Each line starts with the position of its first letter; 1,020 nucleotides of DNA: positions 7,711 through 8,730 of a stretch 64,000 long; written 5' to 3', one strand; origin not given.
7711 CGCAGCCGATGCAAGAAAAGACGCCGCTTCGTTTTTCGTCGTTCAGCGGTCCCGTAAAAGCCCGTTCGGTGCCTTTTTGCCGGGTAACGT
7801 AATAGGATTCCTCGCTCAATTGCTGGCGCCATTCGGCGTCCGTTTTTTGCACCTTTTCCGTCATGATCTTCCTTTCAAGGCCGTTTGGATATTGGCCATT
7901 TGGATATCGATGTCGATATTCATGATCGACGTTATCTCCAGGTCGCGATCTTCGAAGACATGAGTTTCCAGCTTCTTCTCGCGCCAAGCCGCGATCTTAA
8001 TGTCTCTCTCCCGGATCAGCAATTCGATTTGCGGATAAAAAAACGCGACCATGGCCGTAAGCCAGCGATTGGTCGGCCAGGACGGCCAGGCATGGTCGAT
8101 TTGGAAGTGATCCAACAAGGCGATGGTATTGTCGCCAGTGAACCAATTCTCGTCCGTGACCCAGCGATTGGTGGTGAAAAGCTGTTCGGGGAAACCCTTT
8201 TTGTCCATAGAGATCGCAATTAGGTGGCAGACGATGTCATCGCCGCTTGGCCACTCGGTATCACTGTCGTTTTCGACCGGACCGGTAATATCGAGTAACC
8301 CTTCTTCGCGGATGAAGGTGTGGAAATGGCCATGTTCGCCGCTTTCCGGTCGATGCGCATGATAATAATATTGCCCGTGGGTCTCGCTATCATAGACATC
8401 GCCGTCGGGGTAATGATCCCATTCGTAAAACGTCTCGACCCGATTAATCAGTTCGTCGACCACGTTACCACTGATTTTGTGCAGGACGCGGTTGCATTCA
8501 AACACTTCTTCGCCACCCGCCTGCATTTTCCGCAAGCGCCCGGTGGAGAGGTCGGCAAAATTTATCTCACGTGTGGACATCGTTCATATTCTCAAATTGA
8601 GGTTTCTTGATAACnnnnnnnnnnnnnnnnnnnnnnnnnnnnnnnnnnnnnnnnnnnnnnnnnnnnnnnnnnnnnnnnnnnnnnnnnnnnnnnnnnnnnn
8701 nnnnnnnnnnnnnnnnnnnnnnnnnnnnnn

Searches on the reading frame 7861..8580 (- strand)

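Call 56: search_protein_families(library=pfam, proteins=[window:7861-8580:-], max_evalue=0.001)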
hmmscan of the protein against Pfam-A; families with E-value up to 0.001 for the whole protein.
window:7861-8580:- (239 aa): 1 family
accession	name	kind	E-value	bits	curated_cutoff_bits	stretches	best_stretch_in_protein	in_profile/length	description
PF22308.1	DUF6969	-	6.1e-79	264.7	27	1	23-222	4-201/201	Domain of unknown function (DUF6969)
